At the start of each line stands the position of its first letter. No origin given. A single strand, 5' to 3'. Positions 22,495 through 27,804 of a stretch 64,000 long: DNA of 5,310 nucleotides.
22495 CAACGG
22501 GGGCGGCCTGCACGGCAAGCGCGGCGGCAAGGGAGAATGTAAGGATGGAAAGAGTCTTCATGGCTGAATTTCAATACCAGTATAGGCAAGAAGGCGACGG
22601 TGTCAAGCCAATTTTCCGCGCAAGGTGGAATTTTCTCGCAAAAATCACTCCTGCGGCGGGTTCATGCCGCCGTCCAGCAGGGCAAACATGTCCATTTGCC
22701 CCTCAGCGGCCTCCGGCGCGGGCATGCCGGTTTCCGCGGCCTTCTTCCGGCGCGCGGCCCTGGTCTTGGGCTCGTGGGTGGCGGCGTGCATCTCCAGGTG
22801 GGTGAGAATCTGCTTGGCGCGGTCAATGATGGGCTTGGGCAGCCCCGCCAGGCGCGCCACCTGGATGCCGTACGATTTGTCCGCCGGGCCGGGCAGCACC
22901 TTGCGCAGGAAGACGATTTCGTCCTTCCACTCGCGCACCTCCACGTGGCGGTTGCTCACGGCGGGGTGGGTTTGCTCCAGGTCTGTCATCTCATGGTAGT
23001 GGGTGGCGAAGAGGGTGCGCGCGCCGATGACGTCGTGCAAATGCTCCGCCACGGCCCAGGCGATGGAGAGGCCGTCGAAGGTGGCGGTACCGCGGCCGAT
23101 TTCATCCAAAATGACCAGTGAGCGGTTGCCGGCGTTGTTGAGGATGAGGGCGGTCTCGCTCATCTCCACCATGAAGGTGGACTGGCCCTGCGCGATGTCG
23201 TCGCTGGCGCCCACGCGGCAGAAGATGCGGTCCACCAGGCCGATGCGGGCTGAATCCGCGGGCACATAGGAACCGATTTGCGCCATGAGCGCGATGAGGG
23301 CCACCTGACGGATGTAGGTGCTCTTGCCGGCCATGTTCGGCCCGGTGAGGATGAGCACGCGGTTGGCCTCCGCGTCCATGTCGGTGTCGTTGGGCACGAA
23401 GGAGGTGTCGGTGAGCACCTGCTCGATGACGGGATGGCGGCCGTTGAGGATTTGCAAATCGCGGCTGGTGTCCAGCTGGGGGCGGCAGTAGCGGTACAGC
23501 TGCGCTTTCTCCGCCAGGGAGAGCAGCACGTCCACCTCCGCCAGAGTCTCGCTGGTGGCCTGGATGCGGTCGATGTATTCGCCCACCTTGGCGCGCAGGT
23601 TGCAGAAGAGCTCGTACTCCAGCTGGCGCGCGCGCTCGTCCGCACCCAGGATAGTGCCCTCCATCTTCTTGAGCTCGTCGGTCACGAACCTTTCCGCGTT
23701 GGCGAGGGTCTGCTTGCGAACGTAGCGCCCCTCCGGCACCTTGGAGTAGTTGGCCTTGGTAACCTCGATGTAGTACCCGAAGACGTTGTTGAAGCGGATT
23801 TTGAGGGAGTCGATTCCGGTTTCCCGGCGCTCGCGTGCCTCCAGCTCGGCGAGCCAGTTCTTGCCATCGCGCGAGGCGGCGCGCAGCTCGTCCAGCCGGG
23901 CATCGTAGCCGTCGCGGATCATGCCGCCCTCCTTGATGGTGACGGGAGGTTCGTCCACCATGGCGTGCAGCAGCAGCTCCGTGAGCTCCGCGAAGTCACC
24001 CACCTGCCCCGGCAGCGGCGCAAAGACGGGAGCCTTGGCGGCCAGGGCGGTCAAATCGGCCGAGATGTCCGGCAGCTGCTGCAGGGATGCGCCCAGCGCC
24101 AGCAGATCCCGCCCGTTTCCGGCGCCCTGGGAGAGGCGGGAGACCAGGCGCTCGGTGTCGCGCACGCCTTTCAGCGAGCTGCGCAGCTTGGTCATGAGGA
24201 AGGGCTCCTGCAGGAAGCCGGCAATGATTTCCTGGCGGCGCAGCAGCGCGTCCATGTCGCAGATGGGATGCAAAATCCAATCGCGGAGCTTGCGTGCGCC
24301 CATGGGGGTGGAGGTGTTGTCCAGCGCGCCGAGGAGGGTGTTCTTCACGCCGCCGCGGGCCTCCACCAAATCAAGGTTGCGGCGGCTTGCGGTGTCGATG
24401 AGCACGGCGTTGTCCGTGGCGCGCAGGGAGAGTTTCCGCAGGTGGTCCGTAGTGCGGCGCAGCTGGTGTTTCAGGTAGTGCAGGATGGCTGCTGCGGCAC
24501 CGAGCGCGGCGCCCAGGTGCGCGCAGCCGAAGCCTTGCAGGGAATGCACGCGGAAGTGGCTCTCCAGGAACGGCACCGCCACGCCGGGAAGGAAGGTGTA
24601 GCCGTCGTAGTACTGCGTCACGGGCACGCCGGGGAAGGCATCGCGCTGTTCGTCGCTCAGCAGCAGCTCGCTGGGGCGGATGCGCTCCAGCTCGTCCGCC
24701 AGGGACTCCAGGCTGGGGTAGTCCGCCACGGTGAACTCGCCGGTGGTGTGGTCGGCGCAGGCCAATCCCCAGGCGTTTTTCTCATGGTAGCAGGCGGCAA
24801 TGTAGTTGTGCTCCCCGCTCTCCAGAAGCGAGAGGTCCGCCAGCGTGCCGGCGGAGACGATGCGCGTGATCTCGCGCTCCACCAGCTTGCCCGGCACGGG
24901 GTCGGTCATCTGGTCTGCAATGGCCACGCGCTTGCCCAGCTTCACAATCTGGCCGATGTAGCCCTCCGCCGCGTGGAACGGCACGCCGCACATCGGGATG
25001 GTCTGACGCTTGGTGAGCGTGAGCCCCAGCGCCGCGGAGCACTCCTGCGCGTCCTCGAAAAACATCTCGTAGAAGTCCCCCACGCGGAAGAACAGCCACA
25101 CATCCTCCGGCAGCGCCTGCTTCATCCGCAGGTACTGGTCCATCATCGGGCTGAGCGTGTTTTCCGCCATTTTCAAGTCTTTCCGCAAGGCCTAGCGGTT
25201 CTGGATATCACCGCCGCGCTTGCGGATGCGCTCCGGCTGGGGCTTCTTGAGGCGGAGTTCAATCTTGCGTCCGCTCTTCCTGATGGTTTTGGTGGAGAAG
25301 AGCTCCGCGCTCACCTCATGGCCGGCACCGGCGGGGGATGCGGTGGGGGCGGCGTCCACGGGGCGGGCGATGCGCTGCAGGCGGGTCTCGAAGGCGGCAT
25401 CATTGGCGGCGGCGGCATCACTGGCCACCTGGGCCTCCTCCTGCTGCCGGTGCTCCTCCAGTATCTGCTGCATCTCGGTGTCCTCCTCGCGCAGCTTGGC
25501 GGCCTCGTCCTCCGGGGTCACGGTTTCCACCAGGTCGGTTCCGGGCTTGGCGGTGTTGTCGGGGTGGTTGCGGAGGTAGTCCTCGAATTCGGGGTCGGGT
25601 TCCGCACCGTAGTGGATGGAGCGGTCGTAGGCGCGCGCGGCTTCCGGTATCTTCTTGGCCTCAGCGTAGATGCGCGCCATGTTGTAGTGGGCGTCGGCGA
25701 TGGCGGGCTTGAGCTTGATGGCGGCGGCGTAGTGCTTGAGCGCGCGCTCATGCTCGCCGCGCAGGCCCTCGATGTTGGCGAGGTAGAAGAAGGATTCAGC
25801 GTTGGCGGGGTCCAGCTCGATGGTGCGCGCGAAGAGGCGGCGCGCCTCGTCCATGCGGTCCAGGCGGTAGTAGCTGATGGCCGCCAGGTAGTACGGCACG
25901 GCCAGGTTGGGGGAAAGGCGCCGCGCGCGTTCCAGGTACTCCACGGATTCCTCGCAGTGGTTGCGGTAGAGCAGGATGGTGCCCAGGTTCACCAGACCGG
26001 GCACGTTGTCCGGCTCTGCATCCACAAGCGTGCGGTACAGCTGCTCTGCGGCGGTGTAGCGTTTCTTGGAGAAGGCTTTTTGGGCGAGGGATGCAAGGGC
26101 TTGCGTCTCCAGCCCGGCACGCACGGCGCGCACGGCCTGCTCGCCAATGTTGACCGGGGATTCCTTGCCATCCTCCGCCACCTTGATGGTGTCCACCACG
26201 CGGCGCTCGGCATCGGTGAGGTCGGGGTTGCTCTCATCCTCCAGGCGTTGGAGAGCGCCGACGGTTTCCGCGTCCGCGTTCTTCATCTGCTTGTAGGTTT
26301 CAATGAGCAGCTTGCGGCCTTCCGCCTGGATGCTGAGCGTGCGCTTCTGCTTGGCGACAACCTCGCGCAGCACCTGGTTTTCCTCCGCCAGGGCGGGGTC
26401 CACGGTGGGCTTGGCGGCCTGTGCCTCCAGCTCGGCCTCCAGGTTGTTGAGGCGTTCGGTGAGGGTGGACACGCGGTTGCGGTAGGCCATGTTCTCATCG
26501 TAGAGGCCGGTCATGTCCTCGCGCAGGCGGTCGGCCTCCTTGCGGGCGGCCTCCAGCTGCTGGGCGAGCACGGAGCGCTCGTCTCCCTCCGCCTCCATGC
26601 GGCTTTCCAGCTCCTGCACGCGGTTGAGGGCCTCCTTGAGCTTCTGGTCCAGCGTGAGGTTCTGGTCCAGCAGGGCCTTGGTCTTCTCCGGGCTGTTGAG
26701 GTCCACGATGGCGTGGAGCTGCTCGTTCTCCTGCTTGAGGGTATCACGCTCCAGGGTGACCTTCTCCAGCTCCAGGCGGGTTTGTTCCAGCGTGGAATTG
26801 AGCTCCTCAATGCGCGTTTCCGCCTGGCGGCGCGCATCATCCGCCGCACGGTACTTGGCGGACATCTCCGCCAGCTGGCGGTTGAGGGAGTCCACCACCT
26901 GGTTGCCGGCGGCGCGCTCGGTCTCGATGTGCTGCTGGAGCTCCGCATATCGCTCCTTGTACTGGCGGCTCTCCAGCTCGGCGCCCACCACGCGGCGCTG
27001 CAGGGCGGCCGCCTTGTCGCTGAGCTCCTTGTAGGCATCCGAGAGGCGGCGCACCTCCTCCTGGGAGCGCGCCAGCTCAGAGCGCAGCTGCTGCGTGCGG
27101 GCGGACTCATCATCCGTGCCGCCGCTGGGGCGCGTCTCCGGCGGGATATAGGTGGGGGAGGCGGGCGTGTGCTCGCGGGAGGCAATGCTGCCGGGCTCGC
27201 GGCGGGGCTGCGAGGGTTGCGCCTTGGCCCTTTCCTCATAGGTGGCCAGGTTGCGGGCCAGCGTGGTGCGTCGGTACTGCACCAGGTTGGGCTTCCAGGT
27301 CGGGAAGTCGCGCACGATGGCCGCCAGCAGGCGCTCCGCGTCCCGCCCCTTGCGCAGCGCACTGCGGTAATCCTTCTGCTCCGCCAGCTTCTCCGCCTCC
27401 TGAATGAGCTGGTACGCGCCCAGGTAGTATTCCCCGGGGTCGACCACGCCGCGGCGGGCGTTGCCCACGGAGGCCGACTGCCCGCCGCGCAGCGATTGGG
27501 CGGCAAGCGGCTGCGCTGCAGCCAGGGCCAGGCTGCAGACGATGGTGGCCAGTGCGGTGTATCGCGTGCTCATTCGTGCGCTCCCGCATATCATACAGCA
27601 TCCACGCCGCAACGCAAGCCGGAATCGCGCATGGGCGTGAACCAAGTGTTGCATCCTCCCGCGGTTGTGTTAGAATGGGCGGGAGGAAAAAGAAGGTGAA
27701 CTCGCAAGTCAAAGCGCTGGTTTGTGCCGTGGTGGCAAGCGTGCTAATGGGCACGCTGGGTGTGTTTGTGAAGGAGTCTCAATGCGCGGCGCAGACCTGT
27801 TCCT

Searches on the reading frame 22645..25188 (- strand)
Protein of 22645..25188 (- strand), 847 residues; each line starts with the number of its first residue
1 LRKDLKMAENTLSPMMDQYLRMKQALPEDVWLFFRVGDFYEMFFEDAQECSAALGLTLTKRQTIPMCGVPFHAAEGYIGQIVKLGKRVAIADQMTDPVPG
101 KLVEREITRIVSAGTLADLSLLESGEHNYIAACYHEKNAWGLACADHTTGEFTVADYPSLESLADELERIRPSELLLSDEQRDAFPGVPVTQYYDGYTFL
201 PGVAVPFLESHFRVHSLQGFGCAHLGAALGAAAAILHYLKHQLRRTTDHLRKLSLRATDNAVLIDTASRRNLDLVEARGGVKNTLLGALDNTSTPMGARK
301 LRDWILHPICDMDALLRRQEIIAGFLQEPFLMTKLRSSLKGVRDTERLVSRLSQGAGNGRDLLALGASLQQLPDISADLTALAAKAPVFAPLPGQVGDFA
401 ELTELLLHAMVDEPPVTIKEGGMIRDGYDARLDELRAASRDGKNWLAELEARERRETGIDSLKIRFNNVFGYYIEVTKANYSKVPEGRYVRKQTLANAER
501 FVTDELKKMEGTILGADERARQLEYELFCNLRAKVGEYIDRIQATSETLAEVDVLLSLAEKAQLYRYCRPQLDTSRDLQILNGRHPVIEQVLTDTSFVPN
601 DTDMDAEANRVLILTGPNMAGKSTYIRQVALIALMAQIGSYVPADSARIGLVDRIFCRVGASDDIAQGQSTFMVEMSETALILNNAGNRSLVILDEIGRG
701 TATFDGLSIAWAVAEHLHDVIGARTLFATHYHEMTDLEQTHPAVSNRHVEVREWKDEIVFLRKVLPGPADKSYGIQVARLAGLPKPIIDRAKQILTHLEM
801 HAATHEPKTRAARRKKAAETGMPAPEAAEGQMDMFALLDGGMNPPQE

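Call 95: search_protein_families(library=pfam, proteins=[window:22645-25188:-], max_evalue=0.00001)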
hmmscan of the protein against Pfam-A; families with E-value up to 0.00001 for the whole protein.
window:22645-25188:- (847 aa): 5 families
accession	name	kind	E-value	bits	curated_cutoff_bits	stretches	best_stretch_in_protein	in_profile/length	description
PF00488.27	MutS_V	-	1.2e-88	296.4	30.2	1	612-799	1-188/188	MutS domain V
PF05192.23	MutS_III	-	2.5e-48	165.4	34.1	1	267-559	1-194/194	MutS domain III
PF01624.25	MutS_I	-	2.6e-32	111.8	20.6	1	14-118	2-111/113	MutS domain I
PF05190.23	MutS_IV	-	1.4e-30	105.9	22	1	427-518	1-91/92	MutS family domain IV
PF05188.22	MutS_II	-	2.3e-18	67.3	25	1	128-250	1-132/133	MutS domain II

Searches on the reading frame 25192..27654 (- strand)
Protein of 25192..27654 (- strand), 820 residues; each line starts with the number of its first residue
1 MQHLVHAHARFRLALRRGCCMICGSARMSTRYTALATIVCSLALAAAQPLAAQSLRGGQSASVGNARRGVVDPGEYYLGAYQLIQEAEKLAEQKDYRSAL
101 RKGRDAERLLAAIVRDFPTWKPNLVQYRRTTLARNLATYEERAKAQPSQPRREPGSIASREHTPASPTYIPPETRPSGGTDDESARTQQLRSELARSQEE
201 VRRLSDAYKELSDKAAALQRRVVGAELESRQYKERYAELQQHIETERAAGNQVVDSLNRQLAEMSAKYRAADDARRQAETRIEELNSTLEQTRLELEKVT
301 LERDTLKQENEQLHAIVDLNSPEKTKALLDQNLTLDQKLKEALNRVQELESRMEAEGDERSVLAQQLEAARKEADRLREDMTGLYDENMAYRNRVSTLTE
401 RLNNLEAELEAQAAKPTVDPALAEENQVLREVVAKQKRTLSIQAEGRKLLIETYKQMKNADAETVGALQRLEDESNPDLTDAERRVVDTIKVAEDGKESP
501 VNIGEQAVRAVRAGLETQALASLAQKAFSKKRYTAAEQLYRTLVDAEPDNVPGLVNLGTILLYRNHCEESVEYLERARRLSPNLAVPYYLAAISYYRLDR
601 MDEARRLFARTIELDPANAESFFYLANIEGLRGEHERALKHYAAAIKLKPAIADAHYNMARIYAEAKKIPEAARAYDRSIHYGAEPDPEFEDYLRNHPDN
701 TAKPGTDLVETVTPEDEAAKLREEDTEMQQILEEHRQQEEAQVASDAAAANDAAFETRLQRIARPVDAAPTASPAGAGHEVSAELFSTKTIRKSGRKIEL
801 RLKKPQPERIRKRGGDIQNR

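Call 95: search_protein_families(library=pfam, proteins=[window:25192-27654:-], max_evalue=0.00001)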
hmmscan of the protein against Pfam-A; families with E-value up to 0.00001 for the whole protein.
window:25192-27654:- (820 aa): 9 families
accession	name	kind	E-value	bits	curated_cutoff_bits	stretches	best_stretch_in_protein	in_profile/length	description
PF07719.23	TPR_2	-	1.1e-15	56.8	27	0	588-618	4-34/34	Tetratricopeptide repeat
PF00515.34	TPR_1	-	8.7e-14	51.1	27.8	0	619-650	1-32/34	Tetratricopeptide repeat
PF13431.12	TPR_17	-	1e-13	50.8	24.4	0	607-639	1-33/34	Tetratricopeptide repeat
PF13414.12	TPR_11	-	2.9e-12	46.5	26.8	1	632-665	7-40/42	TPR repeat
PF13432.12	TPR_16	-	9.6e-12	45.6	32.7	1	589-650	1-62/65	Tetratricopeptide repeat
PF14559.12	TPR_19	-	1.4e-09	38.6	25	0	633-682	5-54/68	Tetratricopeptide repeat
PF13181.12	TPR_8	-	4.3e-08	33.1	25.7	0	588-618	4-34/34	Tetratricopeptide repeat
PF12895.13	ANAPC3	-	4.8e-08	33.6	27.2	0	609-678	13-81/82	Anaphase-promoting complex, cyclosome, subunit 3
PF13424.12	TPR_12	-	1.2e-06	29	30.1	0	554-615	6-75/77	Tetratricopeptide repeat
